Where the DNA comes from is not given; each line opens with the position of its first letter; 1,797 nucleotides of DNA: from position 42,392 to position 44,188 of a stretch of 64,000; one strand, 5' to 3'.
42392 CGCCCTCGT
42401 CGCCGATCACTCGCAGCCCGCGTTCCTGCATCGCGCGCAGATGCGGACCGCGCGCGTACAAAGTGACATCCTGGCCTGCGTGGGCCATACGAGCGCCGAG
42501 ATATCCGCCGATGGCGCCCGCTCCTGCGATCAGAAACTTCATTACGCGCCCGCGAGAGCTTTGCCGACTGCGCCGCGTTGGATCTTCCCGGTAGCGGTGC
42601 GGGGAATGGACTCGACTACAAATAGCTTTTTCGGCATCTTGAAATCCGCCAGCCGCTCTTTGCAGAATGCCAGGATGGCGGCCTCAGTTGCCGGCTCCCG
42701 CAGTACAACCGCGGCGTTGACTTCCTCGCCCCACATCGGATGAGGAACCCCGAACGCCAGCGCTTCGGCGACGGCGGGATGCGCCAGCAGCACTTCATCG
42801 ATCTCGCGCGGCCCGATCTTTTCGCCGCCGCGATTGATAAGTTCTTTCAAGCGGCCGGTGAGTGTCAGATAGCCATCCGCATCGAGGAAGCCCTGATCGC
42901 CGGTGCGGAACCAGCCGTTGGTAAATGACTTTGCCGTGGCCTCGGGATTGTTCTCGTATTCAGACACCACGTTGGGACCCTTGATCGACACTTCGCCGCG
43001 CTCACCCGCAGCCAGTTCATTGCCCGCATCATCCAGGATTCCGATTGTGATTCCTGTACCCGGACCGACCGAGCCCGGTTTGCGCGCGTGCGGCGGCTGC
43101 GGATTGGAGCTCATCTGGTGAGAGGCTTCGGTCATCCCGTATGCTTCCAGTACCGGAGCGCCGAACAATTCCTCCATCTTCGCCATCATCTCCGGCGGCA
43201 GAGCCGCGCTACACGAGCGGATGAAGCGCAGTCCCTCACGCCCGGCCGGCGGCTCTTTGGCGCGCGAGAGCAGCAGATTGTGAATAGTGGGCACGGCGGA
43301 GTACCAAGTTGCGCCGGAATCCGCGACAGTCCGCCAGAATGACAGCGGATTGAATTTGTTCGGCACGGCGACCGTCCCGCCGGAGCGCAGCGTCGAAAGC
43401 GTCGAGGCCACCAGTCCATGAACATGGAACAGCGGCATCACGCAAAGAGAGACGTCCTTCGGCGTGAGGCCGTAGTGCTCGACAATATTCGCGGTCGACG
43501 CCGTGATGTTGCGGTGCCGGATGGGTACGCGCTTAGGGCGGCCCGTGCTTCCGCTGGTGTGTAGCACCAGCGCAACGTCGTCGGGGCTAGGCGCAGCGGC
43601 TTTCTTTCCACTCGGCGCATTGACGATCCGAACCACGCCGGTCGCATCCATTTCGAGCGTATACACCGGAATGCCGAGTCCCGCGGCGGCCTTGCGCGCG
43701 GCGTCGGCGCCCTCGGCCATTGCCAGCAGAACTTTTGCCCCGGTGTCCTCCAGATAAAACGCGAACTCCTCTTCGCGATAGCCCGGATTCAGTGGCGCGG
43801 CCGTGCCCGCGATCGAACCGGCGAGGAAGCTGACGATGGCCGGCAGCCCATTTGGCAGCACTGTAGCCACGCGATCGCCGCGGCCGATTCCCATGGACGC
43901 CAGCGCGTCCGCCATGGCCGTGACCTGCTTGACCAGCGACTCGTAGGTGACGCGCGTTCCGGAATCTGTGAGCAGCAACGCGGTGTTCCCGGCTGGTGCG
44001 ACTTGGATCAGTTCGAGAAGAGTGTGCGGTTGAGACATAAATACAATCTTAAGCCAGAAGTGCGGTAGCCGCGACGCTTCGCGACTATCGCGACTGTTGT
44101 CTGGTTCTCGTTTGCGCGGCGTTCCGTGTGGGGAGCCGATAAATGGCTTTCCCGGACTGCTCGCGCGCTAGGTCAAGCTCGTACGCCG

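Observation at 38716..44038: Four-gene operon predicted to assimilate oxalate via ATP-dependent activation, oxalyl-CoA reduction and malate synthase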

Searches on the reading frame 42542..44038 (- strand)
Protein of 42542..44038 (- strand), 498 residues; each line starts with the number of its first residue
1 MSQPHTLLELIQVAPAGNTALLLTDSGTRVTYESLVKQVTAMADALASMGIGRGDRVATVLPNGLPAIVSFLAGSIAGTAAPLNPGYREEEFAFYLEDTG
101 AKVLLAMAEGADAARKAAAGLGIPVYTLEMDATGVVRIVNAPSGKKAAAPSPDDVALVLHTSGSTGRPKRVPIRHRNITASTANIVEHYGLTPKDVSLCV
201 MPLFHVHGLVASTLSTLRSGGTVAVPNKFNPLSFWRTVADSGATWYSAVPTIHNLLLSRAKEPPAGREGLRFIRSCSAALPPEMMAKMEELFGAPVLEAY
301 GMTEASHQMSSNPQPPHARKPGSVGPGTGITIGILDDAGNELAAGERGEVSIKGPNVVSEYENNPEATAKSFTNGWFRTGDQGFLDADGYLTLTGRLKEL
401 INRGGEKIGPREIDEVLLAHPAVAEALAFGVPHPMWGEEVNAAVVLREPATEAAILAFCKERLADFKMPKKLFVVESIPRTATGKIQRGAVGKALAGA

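Call 3: search_protein_families(library=pfam, proteins=[window:42542-44038:-])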
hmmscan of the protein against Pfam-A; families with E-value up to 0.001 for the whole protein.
window:42542-44038:- (498 aa): 2 families
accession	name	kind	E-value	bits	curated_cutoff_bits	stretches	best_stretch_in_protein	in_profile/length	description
PF00501.34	AMP-binding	-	1.5e-78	264.7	29.9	1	17-361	10-383/384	AMP-binding enzyme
PF13193.12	AMP-binding_C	-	4.4e-19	69.6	24.5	1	412-485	1-76/76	AMP-binding enzyme C-terminal domain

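Call 4: search_protein_families(library=ncbifam, proteins=[window:42542-44038:-])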
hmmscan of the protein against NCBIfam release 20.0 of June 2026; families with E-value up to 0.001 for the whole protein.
window:42542-44038:- (498 aa): 107 families (the best 25 are shown)
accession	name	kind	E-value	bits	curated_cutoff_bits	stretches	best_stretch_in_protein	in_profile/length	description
NF004511.1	PRK05852.1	equivalog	5.5e-142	474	650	1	17-493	14-502/505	FadD7 family fatty acid--CoA ligase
NF004837.0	PRK06187.1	subfamily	1.6e-107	360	476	1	20-491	24-518/531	long-chain-fatty-acid--CoA ligase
NF005702.0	PRK07514.1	subfamily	3.3e-97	325.9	558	1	17-489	17-494/506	malonyl-CoA synthase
NF004114.0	PRK05605.1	equivalog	7.8e-90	301.8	766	2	145-495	213-569/575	long-chain-fatty-acid--CoA ligase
NF005714.0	PRK07529.1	subfamily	1.9e-87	294.1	632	2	145-488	210-569/640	acyl-CoA synthetase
NF005858.0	PRK07787.1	subfamily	2.1e-84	283.6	575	1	22-490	19-467/471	acyl-CoA synthetase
NF005307.0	PRK06839.1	equivalog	4.6e-82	276.2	748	1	27-491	25-489/496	o-succinylbenzoate--CoA ligase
NF006182.0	PRK08316.1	subfamily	1.1e-81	275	663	1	23-487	30-509/523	fatty acyl-CoA synthetase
NF009233.0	PRK12583.1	subfamily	1.1e-81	275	832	2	147-488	195-543/558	fatty acid CoA ligase family protein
NF006181.0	PRK08314.1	subfamily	2.1e-81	273.9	705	2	144-487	195-546/563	long-chain-fatty-acid--CoA ligase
NF002966.0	PRK03640.1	equivalog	5.7e-81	272.5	556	1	23-491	21-476/483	o-succinylbenzoate--CoA ligase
NF005801.1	PRK07656.1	equivalog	6.5e-77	259.3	657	1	22-487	19-495/500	FadD3 family acyl-CoA ligase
NF052580.1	Str24CoAsynCasG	equivalog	2.2e-76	257.3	750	1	17-491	54-546/548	steroid-24-oyl-CoA synthetase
NF052269.1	Staph_lig_FadD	equivalog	3.1e-76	256.7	650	1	21-494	19-492/499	long-chain-fatty-acid--CoA ligase FadD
NF005676.0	PRK07470.1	equivalog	1.1e-75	255.3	774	1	23-495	39-529/544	acyl-CoA synthetase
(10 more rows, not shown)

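Call 5: search_solved_structures(query=window:42542-44038:-, max_evalue=1e-40, show_alignments=1)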
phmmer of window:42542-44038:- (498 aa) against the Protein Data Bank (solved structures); distinct sequences matched with E-value up to 1e-40: 63 (the best 60 are shown).
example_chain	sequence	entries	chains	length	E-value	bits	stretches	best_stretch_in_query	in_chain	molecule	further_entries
6qjz_A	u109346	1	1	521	6.5e-134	450.5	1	30-492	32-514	oxalyl CoA-synthetase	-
5ie0_A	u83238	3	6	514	8.8e-133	446.8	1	34-492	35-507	Oxalate--CoA ligase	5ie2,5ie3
8aff_A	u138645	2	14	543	1.5e-126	426.3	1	148-496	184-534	Oxalate--CoA ligase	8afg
8atd_C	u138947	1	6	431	6.8e-93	315.2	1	147-400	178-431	Oxalate--CoA ligase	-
4gxq_A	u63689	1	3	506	1.7e-75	257.8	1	22-491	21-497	Malonyl CoA synthetase, Benzoate-CoA ligase Chimeric protein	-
4fuq_A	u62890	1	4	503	1.8e-74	254.5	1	22-491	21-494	Malonyl CoA synthetase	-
4gxr_A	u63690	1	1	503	3.6e-74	253.5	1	22-491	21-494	Malonyl CoA synthetase, Benzoate-CoA ligase Chimeric protein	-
4fut_A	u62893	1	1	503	1.3e-73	251.6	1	22-491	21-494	Malonyl CoA synthetase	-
3r44_A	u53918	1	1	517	2.8e-68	234.1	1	25-489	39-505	fatty acyl CoA synthetase FADD13 (FATTY-ACYL-CoA SYNTHETASE)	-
8weu_A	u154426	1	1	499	3.3e-67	230.5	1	22-493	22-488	Fatty-acyl-CoA synthase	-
8wev_A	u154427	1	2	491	3.4e-67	230.5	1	22-493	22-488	Feruloyl-CoA Synthetase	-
5x8f_A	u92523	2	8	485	1e-64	222.3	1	2-494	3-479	2-succinylbenzoate--CoA ligase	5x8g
5buq_A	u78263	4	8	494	4e-64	220.4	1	2-494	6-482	2-succinylbenzoate--CoA ligase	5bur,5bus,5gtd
6mfy_A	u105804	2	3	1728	6.9e-61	209.7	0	13-491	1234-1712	Linear gramicidin synthase subunit A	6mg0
6mfz_A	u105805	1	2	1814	8.7e-61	209.4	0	13-491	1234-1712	Linear gramicidin synthase subunit A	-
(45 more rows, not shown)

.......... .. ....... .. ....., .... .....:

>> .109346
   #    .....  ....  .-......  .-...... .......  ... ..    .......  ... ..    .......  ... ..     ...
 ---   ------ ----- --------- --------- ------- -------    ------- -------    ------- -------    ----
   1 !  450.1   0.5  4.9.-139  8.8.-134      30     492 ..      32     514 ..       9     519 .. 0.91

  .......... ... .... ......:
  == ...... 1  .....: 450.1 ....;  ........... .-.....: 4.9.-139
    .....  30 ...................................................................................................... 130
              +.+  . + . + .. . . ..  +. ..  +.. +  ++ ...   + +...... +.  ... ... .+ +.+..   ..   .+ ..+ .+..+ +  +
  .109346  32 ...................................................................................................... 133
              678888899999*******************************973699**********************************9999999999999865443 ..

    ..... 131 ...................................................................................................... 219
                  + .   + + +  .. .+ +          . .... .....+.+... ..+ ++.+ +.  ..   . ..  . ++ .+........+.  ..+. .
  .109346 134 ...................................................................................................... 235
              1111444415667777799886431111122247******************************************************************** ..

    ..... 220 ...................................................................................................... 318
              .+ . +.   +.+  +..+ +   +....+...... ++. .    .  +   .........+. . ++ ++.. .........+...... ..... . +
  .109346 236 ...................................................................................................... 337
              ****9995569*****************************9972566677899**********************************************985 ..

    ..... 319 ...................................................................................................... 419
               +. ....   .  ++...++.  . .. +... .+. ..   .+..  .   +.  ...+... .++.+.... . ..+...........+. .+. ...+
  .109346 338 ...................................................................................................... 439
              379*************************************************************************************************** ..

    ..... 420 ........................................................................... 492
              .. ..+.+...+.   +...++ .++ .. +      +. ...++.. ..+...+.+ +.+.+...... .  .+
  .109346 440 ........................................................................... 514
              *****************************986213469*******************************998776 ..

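Call 20: find_homologous_proteins(query=window:42542-44038:-, max_evalue=1e-30)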
Query window:42542-44038:- (498 aa): 8000 proteins with E <= 1e-30 among 8000 candidates; the best 120 are listed.
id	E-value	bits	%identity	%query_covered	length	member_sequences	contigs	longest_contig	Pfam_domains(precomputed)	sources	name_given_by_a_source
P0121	0.0e+0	1025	93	100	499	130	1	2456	PF00501.35,PF13193.13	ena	-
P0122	2.2e-291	985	89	100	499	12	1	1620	PF00501.35,PF13193.13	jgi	jgi:acyl-CoA synthetase (AMP-forming)/AMP-acid ligase II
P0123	7.6e-289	976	88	100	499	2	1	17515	PF00501.35,PF13193.13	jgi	jgi:acyl-CoA synthetase (AMP-forming)/AMP-acid ligase II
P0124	2.1e-286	968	87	100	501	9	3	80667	PF00501.35,PF13193.13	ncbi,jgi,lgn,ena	jgi:acyl-CoA synthetase (AMP-forming)/AMP-acid ligase II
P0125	6.2e-286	967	87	100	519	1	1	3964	PF00501.35,PF13193.13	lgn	-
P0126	1.3e-284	962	87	100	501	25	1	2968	PF00501.35,PF13193.13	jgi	jgi:acyl-CoA synthetase (AMP-forming)/AMP-acid ligase II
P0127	1.4e-280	949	85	100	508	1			PF00501.35,PF13193.13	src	-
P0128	1.6e-278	942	85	100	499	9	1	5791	PF00501.35,PF13193.13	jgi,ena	-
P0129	1.1e-275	933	85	100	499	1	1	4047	PF00501.35,PF13193.13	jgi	jgi:acyl-CoA synthetase (AMP-forming)/AMP-acid ligase II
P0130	1.3e-275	933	83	100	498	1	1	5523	PF00501.35,PF13193.13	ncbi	-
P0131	7.1e-275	930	85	100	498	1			PF00501.35,PF13193.13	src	-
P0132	5.3e-274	927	84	100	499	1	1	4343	PF00501.35,PF13193.13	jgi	jgi:acyl-CoA synthetase (AMP-forming)/AMP-acid ligase II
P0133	1.3e-273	926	84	100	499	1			PF00501.35,PF13193.13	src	-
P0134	2.0e-272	922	84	100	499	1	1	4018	PF00501.35,PF13193.13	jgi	jgi:acyl-CoA synthetase (AMP-forming)/AMP-acid ligase II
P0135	5.3e-272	921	84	99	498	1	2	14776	PF00501.35,PF13193.13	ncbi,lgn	-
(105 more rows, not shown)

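Call 33: search_protein_representatives(protein=window:42542-44038:-)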
Query: 498 residues. Proteins with E-value up to 0.001 (for the whole library): 273243; up to 1e-10: 171109; up to 1e-30: 44741. The best 150 are listed.
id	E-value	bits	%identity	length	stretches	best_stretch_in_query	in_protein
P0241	0.0e+00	1645.9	44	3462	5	18-488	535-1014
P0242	1.4e-197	673.7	42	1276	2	32-493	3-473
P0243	3.2e-188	642.8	37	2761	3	11-496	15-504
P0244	7.2e-184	628.5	30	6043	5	18-496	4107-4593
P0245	3.3e-183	626.3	41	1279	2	3-491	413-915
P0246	2.3e-177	607.0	27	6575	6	23-491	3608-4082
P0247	1.2e-175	601.4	35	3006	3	17-495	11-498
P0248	1.6e-175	600.9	59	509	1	3-492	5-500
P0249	1.6e-172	591.0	28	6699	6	6-489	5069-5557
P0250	5.5e-170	582.7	28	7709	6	12-491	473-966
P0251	4.5e-169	579.7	30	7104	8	44-494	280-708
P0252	1.3e-166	571.5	56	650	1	6-490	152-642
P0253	2.0e-165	567.6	27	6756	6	21-491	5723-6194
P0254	4.9e-165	566.4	29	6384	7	14-490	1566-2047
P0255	1.2e-164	565.1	39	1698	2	5-493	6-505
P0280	9.2e-155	532.5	54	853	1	4-493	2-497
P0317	1.3e-146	505.6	54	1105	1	15-490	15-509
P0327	9.9e-145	499.4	52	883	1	9-495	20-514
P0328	5.3e-144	497.0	53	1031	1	9-494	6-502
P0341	2.0e-141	488.5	52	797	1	6-495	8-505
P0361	3.5e-138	477.8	52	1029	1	17-490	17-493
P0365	6.2e-138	477.0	50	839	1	19-496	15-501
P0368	9.3e-138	476.4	50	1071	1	10-493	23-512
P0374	1.6e-136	472.3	51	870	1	11-493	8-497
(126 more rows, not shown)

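Call 34: search_protein_families(library=pfam, proteins=[P0280, P0317, P0327, P0328, P0341, P0361, P0365, P0368, P0374, P0252], max_evalue=0.00001)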
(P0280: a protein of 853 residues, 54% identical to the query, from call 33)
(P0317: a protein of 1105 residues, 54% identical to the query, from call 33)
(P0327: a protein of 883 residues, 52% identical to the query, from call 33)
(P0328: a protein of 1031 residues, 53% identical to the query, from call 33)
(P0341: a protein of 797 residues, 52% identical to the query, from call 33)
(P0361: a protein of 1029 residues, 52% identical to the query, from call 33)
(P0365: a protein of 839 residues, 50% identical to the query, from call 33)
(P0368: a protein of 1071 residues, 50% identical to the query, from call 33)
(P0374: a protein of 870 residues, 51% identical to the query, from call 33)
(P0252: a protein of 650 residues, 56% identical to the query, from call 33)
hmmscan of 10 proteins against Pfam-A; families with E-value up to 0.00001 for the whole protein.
P0280 (853 aa): 3 families
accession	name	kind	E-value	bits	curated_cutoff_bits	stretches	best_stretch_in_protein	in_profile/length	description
PF00501.34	AMP-binding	-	9.1e-75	252.3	29.9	1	14-364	9-383/384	AMP-binding enzyme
PF13193.12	AMP-binding_C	-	3e-17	63.7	24.5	1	416-489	1-76/76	AMP-binding enzyme C-terminal domain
PF02522.19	Antibiotic_NAT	-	2.6e-15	57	25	1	644-752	15-143/232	Aminoglycoside 3-N-acetyltransferase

P0317 (1105 aa): 5 families
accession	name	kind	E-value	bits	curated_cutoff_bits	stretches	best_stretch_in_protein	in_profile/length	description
PF00501.34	AMP-binding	-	1.1e-80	271.7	29.9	1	14-378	7-383/384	AMP-binding enzyme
PF00205.28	TPP_enzyme_M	-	3.2e-36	124.5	30.4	1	737-866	1-137/137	Thiamine pyrophosphate enzyme, central domain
PF02776.23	TPP_enzyme_N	-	3.1e-28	98.4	26.8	1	550-661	3-116/119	Thiamine pyrophosphate enzyme, N-terminal TPP binding domain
PF02775.26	TPP_enzyme_C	-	1.3e-26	93.7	21.9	1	935-1088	3-151/151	Thiamine pyrophosphate enzyme, C-terminal TPP binding domain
PF13193.12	AMP-binding_C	-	1.2e-18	68.3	24.5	1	429-504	1-76/76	AMP-binding enzyme C-terminal domain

P0327 (883 aa): 4 families
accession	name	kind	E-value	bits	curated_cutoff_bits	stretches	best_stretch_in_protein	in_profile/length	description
PF00501.34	AMP-binding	-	8.1e-71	239.3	29.9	1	26-378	8-383/384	AMP-binding enzyme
PF00975.26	Thioesterase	-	1.4e-25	91.3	26.4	1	625-864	4-216/226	Thioesterase domain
PF13193.12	AMP-binding_C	-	2e-16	61.1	24.5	1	429-504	1-76/76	AMP-binding enzyme C-terminal domain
PF00550.31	PP-binding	-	4.2e-16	59.4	20.8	1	540-603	2-67/67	Phosphopantetheine attachment site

P0328 (1031 aa): 4 families
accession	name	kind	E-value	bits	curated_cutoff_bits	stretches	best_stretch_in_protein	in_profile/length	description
PF00501.34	AMP-binding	-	8.1e-74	249.2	29.9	1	30-367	24-383/384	AMP-binding enzyme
PF00668.25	Condensation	-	2.5e-59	201.6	30.6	1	610-1029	5-432/456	Condensation domain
PF00550.31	PP-binding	-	1.7e-13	51.1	20.8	1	526-589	2-67/67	Phosphopantetheine attachment site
PF13193.12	AMP-binding_C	-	9.4e-13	49.3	24.5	1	418-493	1-76/76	AMP-binding enzyme C-terminal domain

P0341 (797 aa): 3 families
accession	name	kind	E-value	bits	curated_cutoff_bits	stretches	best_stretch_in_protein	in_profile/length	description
PF00501.34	AMP-binding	-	1.6e-71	241.6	29.9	1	15-370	3-384/384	AMP-binding enzyme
PF13193.12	AMP-binding_C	-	1.6e-18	67.8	24.5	1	420-495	1-76/76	AMP-binding enzyme C-terminal domain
PF00550.31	PP-binding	-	3.9e-11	43.5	20.8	1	525-586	3-67/67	Phosphopantetheine attachment site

P0361 (1029 aa): 4 families
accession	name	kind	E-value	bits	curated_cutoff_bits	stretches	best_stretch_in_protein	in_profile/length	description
PF00668.25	Condensation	-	7.5e-82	275.9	30.6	1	603-1021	6-438/456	Condensation domain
PF00501.34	AMP-binding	-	2.4e-76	257.5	29.9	1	8-362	1-383/384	AMP-binding enzyme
PF13193.12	AMP-binding_C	-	2.8e-16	60.6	24.5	1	413-488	1-76/76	AMP-binding enzyme C-terminal domain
PF00550.31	PP-binding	-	2.2e-15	57.1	20.8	1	517-577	2-64/67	Phosphopantetheine attachment site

P0365 (839 aa): 4 families
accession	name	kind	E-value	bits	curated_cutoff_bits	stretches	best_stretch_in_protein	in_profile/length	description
PF00501.34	AMP-binding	-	5.5e-75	253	29.9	1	6-364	2-383/384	AMP-binding enzyme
PF13193.12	AMP-binding_C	-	8.7e-16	59.1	24.5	1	415-490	1-76/76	AMP-binding enzyme C-terminal domain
PF00550.31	PP-binding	-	8.4e-14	52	20.8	1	520-580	4-66/67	Phosphopantetheine attachment site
PF00975.26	Thioesterase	-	1.9e-13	51.6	26.4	1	604-704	2-107/226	Thioesterase domain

P0368 (1071 aa): 4 families
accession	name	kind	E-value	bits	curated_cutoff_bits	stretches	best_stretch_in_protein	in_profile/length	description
PF00668.25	Condensation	-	1.1e-98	331.4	30.6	1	622-1054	6-445/456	Condensation domain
PF00501.34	AMP-binding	-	5.2e-76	256.4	29.9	1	23-379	3-384/384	AMP-binding enzyme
PF13193.12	AMP-binding_C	-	1.7e-15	58.1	24.5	1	429-504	1-76/76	AMP-binding enzyme C-terminal domain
PF00550.31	PP-binding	-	3.7e-12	46.8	20.8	1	537-599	3-67/67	Phosphopantetheine attachment site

P0374 (870 aa): 4 families
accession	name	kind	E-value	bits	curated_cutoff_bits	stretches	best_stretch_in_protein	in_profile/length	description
PF00501.34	AMP-binding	-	4.6e-74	250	29.9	1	8-365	3-383/384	AMP-binding enzyme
PF13193.12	AMP-binding_C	-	1e-15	58.8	24.5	1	416-489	1-76/76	AMP-binding enzyme C-terminal domain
PF00975.26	Thioesterase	-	3.4e-14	54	26.4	1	612-736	2-129/226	Thioesterase domain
PF00550.31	PP-binding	-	3.7e-14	53.2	20.8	1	524-590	1-67/67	Phosphopantetheine attachment site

P0252 (650 aa): 3 families
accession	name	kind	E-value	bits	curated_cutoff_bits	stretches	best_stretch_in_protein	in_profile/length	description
PF00501.34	AMP-binding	-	4.1e-73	246.8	29.9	1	164-513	10-383/384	AMP-binding enzyme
PF00571.33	CBS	-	2.3e-26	92.3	24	2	10-63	1-55/57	CBS domain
PF13193.12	AMP-binding_C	-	3.8e-18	66.6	24.5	1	564-637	1-76/76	AMP-binding enzyme C-terminal domain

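Call 35: search_protein_families(library=ncbifam, proteins=[P0317], max_evalue=1e-30)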
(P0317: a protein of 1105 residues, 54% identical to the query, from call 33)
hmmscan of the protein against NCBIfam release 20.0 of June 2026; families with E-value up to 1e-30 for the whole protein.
P0317 (1105 aa): 115 families (the best 25 are shown)
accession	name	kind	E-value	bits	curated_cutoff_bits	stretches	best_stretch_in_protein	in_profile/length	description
NF006721.0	PRK09259.1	equivalog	9.3e-193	642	557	1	542-1105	9-565/574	oxalyl-CoA decarboxylase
TIGR03254.1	oxalate_oxc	equivalog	1.1e-183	611.9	739.4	1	548-1103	3-550/554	oxalyl-CoA decarboxylase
NF004511.1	PRK05852.1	equivalog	1.2e-155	519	650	1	16-512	13-502/505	FadD7 family fatty acid--CoA ligase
NF004837.0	PRK06187.1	subfamily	2.6e-113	379.1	476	1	16-508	20-516/531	long-chain-fatty-acid--CoA ligase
NF005702.0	PRK07514.1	subfamily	5.1e-88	295.6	558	1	15-510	16-496/506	malonyl-CoA synthase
NF006182.0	PRK08316.1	subfamily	2.2e-86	290.4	663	1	15-508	24-511/523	fatty acyl-CoA synthetase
NF004516.0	PRK05858.1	equivalog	6e-85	285.8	587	1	550-1093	13-538/548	acetolactate synthase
NF005307.0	PRK06839.1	equivalog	4.2e-83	279.7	748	1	18-508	18-487/496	o-succinylbenzoate--CoA ligase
NF009233.0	PRK12583.1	subfamily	2e-82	277.4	832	1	15-508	31-544/558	fatty acid CoA ligase family protein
NF004114.0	PRK05605.1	equivalog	9.8e-82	275.1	766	1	137-510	193-565/575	long-chain-fatty-acid--CoA ligase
NF052269.1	Staph_lig_FadD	equivalog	6.6e-81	272.1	650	1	17-508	15-487/499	long-chain-fatty-acid--CoA ligase FadD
NF006181.0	PRK08314.1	subfamily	3.8e-80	269.7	705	1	16-510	38-550/563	long-chain-fatty-acid--CoA ligase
NF052580.1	Str24CoAsynCasG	equivalog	9.3e-79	265.2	750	1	14-508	52-544/548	steroid-24-oyl-CoA synthetase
NF005714.0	PRK07529.1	subfamily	1.4e-78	264.9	632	1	29-529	63-592/640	acyl-CoA synthetase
NF002966.0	PRK03640.1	equivalog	3.8e-77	259.9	556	1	6-508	9-474/483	o-succinylbenzoate--CoA ligase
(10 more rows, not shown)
